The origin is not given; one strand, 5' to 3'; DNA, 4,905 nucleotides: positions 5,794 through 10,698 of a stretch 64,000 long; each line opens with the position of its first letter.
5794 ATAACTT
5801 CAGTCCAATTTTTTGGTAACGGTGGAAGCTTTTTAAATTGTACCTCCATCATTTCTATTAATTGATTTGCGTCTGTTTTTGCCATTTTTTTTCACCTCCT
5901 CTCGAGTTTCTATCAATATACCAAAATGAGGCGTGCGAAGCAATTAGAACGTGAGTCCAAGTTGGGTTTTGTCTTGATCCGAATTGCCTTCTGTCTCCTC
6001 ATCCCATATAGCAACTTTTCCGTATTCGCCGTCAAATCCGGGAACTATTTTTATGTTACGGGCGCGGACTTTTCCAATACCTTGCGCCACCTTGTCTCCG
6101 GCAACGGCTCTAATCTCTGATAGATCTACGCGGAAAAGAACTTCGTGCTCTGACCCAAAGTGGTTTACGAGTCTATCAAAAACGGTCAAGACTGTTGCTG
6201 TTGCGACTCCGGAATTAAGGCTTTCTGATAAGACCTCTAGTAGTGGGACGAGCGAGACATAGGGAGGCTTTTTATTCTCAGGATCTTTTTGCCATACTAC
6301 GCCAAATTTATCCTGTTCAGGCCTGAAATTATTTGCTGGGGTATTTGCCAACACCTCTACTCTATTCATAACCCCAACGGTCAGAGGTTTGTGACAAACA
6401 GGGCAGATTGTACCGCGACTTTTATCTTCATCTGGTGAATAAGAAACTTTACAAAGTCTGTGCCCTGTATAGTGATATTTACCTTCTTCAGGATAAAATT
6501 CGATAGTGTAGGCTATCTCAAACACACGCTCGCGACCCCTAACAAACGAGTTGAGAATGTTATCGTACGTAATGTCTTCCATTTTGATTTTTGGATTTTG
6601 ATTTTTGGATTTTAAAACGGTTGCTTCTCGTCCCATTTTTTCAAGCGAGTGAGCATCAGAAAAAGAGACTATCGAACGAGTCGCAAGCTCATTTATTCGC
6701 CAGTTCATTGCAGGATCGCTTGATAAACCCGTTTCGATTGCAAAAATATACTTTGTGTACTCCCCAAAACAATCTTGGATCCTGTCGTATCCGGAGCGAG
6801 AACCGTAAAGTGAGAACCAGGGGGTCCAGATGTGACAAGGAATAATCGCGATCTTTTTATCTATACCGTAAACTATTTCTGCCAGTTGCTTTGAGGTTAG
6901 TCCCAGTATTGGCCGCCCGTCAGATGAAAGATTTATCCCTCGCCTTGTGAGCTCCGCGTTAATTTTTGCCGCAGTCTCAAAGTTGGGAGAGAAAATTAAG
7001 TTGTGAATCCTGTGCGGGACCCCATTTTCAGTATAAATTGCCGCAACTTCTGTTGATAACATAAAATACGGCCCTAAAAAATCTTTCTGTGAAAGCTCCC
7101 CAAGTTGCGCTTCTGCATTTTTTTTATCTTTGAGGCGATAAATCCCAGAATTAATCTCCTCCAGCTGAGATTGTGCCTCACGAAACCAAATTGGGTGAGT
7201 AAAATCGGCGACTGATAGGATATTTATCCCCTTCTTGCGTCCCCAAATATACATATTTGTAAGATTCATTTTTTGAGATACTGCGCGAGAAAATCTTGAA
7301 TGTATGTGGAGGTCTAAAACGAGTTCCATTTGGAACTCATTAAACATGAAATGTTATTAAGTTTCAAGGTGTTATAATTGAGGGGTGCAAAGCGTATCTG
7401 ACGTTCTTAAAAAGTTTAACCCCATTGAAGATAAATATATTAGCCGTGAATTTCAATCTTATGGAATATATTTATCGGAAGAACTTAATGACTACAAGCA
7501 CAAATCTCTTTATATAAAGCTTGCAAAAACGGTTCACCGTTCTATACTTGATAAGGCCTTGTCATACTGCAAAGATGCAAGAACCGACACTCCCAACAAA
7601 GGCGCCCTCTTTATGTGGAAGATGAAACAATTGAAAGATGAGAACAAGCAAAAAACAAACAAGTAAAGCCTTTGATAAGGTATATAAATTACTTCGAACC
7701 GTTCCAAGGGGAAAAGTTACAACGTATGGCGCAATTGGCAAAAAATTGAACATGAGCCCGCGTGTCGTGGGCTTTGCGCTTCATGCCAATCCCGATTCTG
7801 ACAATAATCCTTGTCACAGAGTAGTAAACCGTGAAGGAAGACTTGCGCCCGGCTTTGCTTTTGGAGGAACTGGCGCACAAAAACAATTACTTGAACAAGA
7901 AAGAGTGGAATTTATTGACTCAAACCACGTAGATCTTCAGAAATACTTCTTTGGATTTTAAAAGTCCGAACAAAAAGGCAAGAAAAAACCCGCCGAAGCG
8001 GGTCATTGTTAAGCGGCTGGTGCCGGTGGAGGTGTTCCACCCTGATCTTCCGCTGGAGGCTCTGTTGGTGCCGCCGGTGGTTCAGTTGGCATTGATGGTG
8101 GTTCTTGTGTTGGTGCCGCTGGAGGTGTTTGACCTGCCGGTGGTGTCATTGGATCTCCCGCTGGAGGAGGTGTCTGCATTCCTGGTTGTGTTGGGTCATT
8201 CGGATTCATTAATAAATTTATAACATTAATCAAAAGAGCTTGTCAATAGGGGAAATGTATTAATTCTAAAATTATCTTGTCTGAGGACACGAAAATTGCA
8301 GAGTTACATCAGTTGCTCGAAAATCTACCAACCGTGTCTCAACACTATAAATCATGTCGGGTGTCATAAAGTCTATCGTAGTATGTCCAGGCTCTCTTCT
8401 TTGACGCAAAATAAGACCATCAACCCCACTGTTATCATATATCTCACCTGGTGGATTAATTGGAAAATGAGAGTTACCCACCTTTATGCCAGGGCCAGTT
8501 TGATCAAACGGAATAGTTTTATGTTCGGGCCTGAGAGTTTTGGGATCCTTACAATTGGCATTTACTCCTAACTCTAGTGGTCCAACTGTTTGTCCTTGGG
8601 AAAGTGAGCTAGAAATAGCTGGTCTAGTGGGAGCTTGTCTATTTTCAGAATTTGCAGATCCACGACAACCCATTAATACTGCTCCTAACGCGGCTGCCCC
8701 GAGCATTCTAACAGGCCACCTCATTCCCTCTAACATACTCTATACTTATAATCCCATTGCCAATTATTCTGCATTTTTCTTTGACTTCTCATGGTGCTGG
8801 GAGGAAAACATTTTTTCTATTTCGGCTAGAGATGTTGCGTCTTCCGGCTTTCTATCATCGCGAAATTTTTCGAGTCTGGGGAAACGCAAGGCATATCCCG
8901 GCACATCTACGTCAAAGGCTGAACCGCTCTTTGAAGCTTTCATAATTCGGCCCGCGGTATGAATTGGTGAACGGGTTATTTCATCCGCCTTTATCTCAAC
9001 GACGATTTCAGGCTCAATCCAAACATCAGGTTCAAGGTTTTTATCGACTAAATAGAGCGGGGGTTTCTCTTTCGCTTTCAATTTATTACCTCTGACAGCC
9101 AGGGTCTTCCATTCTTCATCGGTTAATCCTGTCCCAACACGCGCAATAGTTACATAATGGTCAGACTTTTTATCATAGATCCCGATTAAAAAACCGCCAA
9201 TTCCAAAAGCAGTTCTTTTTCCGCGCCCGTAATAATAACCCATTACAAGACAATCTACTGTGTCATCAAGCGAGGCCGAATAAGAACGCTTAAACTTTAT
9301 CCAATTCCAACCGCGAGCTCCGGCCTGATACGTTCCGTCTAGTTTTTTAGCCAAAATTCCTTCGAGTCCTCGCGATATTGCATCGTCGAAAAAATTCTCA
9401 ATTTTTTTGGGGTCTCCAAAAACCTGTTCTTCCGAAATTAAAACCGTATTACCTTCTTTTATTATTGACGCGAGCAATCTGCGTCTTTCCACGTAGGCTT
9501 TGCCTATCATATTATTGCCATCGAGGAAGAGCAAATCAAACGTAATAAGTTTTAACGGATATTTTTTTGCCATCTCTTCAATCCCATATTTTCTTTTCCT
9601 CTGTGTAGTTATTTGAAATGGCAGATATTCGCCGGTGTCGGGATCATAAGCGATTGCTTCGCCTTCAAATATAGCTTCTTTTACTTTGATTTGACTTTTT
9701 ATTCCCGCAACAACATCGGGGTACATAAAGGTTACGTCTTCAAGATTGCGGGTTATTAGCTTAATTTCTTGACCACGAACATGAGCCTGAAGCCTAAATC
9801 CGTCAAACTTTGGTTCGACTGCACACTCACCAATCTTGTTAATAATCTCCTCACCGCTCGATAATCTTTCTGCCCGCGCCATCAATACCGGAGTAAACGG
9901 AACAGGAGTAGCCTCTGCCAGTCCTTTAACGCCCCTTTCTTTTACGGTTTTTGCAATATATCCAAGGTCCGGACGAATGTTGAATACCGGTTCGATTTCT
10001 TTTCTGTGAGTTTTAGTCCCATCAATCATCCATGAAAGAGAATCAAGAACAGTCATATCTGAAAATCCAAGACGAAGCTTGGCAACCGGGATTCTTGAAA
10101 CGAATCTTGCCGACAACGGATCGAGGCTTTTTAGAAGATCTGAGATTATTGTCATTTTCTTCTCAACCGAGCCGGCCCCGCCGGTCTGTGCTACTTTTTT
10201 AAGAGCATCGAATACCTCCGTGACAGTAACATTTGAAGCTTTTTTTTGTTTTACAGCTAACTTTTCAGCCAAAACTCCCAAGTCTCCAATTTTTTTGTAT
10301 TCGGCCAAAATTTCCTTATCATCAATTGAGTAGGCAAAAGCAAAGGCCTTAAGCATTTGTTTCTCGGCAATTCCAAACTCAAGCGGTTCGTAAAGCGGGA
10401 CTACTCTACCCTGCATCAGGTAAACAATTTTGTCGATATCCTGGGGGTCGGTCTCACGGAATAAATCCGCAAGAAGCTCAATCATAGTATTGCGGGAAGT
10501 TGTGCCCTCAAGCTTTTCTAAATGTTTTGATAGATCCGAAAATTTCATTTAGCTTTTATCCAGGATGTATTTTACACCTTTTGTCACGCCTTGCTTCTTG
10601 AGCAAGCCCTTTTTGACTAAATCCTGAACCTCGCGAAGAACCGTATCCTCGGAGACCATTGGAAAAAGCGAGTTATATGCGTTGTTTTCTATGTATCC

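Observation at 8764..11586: Fic (AMPylator) gene translationally abutting an ATP-dependent DNA ligase gene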

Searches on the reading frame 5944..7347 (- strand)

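Call 4: search_protein_families(library=pfam, proteins=[window:5944-7347:-], max_evalue=0.01)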
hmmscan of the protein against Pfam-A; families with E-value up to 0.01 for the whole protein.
window:5944-7347:- (467 aa): 0 families

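Call 7: search_protein_families(library=ncbifam, proteins=[window:5944-7347:-], max_evalue=0.01)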
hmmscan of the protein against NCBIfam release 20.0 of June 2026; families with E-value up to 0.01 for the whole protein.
window:5944-7347:- (467 aa): 1 family
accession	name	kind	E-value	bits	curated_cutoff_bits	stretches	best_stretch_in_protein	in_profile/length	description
TIGR00375.1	TIGR00375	hypoth_equivalog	1.7e-46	159.3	326.6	1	112-445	78-374/374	TIGR00375 family protein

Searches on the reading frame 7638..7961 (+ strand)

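Call 4: search_protein_families(library=pfam, proteins=[window:7638-7961:+], max_evalue=0.01)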
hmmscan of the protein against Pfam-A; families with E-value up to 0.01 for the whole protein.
window:7638-7961:+ (107 aa): 1 family
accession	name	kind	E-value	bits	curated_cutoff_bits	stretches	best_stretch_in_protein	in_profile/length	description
PF01035.26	DNA_binding_1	-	8e-23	80.5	27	1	12-90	3-81/81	6-O-methylguanine DNA methyltransferase, DNA binding domain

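Call 7: search_protein_families(library=ncbifam, proteins=[window:7638-7961:+], max_evalue=0.01)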
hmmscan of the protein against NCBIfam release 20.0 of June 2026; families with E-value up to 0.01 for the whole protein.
window:7638-7961:+ (107 aa): 5 families
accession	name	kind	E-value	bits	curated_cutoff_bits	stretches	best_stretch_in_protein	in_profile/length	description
TIGR00589.1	ogt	superfamily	1.3e-14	54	46.4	1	13-88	5-80/80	methylated-DNA--[protein]-cysteine S-methyltransferase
NF003022.0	PRK03887.1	equivalog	2.7e-13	50.1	164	1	13-90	95-170/175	methylated-DNA--protein-cysteine methyltransferase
NF041132.1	DNA_protcyst_Mta_Thcoc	equivalog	1.7e-12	47.5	250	1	13-68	95-151/169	methylated-DNA--protein-cysteine methyltransferase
NF007626.0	PRK10286.1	equivalog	1.5e-10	41.4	192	1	13-87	91-165/171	methylated-DNA--[protein]-cysteine S-methyltransferase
NF011964.0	PRK15435.1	equivalog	2.6e-06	26.7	345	1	12-89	271-349/354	bifunctional DNA-binding transcriptional regulator/O6-methylguanine-DNA methyltransferase Ada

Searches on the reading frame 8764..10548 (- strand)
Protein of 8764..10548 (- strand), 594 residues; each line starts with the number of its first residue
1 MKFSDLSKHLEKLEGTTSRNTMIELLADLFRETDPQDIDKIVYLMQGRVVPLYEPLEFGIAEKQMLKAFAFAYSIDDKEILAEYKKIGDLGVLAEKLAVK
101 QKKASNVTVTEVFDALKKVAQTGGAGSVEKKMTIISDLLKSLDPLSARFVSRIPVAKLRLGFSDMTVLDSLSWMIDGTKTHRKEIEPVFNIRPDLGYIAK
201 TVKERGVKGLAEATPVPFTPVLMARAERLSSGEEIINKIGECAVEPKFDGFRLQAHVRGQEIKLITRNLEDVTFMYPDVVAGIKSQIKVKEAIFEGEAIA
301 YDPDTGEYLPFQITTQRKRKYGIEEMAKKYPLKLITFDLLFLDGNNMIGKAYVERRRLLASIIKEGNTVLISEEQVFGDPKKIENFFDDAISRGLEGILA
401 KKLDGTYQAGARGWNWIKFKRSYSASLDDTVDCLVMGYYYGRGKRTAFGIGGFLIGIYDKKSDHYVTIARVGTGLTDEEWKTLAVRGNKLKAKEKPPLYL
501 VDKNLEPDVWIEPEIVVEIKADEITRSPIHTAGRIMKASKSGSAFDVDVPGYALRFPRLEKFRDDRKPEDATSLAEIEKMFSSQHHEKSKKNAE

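Call 4: search_protein_families(library=pfam, proteins=[window:8764-10548:-], max_evalue=0.01)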
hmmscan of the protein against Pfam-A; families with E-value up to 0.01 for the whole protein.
window:8764-10548:- (594 aa): 3 families
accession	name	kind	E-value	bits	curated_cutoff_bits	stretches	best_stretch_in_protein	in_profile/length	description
PF01068.26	DNA_ligase_A_M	-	2.7e-51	174.6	26.2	1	226-420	4-204/204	ATP dependent DNA ligase domain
PF04675.19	DNA_ligase_A_N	-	1.1e-37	130.4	24.6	1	2-171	1-173/174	DNA ligase N terminus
PF04679.21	DNA_ligase_A_C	-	2.4e-19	70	27.5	1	449-566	4-94/94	ATP dependent DNA ligase C terminal region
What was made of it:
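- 8764..10548 (-): ATP-dependent DNA ligase, 594 aa, three domains (DNA-binding, nucleotidyltransferase, OB). Pfam DNA_ligase_A_N/M/C (call 4).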

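Call 7: search_protein_families(library=ncbifam, proteins=[window:8764-10548:-], max_evalue=0.01)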
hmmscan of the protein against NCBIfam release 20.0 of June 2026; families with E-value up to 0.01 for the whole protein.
window:8764-10548:- (594 aa): 13 families
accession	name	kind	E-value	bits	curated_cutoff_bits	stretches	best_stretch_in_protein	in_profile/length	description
TIGR00574.1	dnl1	superfamily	2.3e-122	409.4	217.8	1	57-581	1-526/527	ATP-dependent DNA ligase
NF041331.1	LigA_Halo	equivalog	1.8e-88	297.4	830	1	1-580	1-550/552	ATP-dependent DNA ligase LigA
NF002868.0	PRK03180.1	equivalog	1.5e-68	231.7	641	1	1-580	1-505/509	ATP-dependent DNA ligase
NF006701.0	PRK09247.1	equivalog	5e-52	177.6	543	1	6-584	4-538/540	ATP-dependent DNA ligase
TIGR04120.1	DNA_lig_bact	equivalog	3.1e-48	165.1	400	1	6-580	3-525/526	cisplatin damage response ATP-dependent DNA ligase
TIGR02779.1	NHEJ_ligase_lig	equivalog_domain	6.5e-46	156.9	227.75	1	243-526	17-279/302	non-homologous end-joining DNA ligase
NF007210.0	PRK09632.1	equivalog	2.1e-43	148.7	989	1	240-527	494-757/781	ATP-dependent DNA ligase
TIGR02776.1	NHEJ_ligase_prk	equivalog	3e-39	135.3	373.2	1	243-527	8-272/587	DNA ligase D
NF004628.0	PRK05972.1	subfamily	2.7e-34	118.4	895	1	241-527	260-525/870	ATP-dependent DNA ligase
NF006078.0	PRK08224.1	equivalog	3.4e-31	108.4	296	1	220-486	11-253/350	ATP-dependent DNA ligase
NF007211.0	PRK09633.1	equivalog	3.2e-21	75.4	774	1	242-485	18-256/610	DNA ligase D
NF005796.0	PRK07636.1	subfamily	1.7e-19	70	337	1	243-419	21-184/275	ATP-dependent DNA ligase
NF006592.0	PRK09125.1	equivalog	0.00014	21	200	1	351-479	131-247/283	DNA ligase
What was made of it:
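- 8764..10548 (-): TIGR00574 scores 409 bits; the LigD/NHEJ models fall below their cut-offs (call 7).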

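Call 69: search_protein_families(library=padloc, proteins=[window:8764-10548:-], max_evalue=0.01)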
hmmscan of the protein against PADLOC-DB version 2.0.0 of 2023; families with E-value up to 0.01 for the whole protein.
window:8764-10548:- (594 aa): 0 families
